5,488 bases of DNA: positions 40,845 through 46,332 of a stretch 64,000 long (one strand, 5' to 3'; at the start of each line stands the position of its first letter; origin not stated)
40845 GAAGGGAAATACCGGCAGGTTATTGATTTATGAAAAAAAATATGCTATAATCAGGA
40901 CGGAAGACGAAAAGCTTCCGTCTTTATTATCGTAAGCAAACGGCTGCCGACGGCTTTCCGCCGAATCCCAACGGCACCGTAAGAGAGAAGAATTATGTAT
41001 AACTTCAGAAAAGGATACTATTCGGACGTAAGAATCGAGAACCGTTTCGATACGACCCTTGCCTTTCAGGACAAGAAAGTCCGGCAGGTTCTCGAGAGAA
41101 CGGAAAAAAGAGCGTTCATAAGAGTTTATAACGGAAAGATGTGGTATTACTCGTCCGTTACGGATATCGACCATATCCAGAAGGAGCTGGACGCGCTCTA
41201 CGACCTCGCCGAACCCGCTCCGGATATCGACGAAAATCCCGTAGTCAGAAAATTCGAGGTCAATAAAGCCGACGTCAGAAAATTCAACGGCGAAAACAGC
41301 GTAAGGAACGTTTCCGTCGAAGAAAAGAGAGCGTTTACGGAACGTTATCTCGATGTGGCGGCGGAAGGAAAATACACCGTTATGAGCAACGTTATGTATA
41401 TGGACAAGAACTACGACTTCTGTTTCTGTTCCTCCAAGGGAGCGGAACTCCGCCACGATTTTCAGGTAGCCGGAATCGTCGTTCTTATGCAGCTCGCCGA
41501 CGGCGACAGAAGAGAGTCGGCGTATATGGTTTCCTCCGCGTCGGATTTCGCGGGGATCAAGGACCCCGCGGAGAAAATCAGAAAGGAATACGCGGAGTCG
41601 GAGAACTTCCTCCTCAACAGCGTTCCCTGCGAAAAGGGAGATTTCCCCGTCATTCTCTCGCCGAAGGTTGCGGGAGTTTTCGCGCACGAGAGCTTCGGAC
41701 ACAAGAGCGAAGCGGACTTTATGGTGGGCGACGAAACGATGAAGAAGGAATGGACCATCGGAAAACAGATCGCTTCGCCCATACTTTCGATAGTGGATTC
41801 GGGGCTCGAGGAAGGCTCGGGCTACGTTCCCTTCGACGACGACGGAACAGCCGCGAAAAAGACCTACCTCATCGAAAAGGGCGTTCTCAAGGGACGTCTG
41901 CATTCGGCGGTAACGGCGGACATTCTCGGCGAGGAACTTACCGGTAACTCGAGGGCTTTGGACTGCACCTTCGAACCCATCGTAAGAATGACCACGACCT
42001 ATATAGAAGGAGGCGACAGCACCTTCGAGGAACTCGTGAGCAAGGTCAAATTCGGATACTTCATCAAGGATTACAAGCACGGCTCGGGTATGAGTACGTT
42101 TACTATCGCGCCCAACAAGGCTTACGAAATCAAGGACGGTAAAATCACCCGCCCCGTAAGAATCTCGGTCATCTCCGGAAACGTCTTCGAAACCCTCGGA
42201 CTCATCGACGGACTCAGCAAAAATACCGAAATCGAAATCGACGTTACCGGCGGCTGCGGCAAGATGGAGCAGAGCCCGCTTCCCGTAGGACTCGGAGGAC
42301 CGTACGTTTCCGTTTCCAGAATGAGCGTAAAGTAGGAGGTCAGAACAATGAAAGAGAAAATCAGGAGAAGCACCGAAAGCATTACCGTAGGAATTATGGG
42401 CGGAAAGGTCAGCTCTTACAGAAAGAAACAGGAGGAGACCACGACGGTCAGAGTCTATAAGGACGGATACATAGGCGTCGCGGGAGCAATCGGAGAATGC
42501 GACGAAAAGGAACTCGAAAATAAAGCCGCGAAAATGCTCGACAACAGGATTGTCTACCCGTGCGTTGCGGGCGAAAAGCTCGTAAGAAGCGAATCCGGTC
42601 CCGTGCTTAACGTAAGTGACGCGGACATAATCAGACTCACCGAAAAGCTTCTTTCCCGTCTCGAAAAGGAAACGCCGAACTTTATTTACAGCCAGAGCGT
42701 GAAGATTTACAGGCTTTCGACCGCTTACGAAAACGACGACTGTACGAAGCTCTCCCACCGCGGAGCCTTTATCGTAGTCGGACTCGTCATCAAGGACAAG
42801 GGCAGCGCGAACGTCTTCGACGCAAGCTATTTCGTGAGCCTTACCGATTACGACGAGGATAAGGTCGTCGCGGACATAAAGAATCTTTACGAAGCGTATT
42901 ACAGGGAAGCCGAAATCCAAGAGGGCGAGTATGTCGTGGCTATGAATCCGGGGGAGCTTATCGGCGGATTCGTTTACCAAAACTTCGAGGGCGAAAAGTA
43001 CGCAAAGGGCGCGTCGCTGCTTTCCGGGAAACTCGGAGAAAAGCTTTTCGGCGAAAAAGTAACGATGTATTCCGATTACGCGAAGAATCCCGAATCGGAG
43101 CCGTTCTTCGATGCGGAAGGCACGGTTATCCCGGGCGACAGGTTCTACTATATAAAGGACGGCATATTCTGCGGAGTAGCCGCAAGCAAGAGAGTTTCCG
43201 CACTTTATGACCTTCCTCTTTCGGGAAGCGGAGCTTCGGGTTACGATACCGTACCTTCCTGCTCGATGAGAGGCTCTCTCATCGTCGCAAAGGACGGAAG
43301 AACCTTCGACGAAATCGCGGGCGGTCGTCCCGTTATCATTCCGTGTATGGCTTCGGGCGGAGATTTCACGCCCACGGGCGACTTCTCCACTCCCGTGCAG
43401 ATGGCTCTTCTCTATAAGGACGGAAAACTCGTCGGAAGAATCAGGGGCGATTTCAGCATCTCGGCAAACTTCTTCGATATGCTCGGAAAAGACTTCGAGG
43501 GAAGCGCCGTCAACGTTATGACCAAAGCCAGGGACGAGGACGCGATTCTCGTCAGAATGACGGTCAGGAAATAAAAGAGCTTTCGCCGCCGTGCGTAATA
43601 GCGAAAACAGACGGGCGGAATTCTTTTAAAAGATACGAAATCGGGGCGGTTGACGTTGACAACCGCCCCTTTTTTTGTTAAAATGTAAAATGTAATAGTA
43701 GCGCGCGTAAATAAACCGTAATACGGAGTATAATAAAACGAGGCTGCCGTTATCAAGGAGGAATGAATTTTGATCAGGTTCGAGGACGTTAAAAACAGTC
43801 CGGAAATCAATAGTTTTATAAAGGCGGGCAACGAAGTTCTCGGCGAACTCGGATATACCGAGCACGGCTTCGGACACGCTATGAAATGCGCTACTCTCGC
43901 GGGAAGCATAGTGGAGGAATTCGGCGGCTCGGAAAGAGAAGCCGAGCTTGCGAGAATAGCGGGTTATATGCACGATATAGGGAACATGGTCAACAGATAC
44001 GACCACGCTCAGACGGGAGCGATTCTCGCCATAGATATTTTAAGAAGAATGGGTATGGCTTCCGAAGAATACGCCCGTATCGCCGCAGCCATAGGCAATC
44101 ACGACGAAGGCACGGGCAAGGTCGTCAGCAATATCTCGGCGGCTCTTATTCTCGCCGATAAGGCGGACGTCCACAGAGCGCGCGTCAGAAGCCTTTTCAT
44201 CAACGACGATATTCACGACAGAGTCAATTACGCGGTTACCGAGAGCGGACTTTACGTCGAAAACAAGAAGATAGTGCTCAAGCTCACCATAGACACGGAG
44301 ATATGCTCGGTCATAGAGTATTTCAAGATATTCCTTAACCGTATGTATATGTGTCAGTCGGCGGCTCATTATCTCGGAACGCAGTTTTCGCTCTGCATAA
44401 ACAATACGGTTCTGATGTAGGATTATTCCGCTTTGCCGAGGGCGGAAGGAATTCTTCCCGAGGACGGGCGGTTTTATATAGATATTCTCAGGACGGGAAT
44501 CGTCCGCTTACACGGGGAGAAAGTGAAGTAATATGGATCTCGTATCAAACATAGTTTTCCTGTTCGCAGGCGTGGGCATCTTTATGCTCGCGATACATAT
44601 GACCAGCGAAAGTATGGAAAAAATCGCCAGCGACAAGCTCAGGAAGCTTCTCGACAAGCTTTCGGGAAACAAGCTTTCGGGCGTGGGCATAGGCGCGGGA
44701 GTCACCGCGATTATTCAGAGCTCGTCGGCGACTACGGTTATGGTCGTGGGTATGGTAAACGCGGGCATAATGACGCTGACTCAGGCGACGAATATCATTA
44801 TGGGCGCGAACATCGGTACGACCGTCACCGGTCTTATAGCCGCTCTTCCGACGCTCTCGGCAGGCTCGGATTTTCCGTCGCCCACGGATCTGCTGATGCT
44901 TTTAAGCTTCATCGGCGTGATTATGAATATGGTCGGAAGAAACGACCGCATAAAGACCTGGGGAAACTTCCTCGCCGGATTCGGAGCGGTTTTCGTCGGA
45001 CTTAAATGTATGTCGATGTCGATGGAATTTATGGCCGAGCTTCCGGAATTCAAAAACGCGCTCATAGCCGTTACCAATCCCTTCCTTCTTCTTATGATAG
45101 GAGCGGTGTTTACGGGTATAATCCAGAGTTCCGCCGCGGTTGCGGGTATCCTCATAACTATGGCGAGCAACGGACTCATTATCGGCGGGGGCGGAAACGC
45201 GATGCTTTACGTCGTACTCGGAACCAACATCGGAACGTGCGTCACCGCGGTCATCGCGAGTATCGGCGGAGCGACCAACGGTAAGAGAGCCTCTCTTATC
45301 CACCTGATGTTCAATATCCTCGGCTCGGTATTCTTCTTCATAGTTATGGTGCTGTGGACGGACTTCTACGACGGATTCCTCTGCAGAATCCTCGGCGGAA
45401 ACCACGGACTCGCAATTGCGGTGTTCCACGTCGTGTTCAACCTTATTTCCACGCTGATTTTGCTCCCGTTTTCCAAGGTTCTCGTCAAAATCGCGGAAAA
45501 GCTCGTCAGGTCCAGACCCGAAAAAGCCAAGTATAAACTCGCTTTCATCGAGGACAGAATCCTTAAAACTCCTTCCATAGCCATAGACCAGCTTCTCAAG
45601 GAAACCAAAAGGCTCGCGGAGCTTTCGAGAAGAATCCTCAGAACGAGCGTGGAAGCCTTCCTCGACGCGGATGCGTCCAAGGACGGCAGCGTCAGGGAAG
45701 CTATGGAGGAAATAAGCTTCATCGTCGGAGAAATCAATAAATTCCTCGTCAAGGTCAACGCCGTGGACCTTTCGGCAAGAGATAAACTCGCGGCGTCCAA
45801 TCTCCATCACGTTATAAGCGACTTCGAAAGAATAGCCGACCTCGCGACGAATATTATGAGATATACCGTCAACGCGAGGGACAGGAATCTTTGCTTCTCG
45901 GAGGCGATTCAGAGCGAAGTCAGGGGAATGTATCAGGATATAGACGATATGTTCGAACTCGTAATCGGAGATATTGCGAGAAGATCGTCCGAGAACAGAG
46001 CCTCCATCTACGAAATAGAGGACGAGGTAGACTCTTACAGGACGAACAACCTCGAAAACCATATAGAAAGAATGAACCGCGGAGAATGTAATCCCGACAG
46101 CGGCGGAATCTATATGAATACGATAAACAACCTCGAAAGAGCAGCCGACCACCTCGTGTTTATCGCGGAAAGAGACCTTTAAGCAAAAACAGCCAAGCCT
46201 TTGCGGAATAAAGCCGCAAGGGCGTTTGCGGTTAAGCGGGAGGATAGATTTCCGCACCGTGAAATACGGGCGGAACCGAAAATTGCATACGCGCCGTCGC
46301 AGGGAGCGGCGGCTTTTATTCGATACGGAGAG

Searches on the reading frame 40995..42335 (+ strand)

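Call 55: search_protein_families(library=pfam, proteins=[window:40995-42335:+], max_evalue=0.001)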
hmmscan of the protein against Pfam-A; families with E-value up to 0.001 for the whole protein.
window:40995-42335:+ (446 aa): 2 families
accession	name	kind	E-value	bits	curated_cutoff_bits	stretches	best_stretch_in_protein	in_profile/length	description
PF19289.4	PmbA_TldD_3rd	-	3e-51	174.1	22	1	215-445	2-218/220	PmbA/TldA metallopeptidase C-terminal domain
PF01523.21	PmbA_TldD_1st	-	8.6e-07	29.5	20.9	1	11-70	2-63/65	PmbA/TldA metallopeptidase domain 1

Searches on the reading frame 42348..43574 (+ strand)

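Call 55: search_protein_families(library=pfam, proteins=[window:42348-43574:+], max_evalue=0.001)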
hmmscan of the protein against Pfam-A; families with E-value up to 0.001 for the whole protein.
window:42348-43574:+ (408 aa): 2 families
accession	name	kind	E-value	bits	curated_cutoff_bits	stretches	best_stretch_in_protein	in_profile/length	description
PF19289.4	PmbA_TldD_3rd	-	1.8e-23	83.3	22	1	202-382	14-192/220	PmbA/TldA metallopeptidase C-terminal domain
PF01523.21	PmbA_TldD_1st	-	0.00054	20.5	20.9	1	8-63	7-61/65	PmbA/TldA metallopeptidase domain 1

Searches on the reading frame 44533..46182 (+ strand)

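Call 55: search_protein_families(library=pfam, proteins=[window:44533-46182:+], max_evalue=0.001)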
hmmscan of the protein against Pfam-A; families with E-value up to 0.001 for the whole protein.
window:44533-46182:+ (549 aa): 2 families
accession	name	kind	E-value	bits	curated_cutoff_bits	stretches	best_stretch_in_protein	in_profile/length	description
PF02690.20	Na_Pi_cotrans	-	3.4e-48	163.6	29.1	2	16-161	1-136/137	Na+/Pi-cotransporter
PF01895.24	PhoU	-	2.1e-16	60.5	23.5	2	359-444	2-88/89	PhoU domain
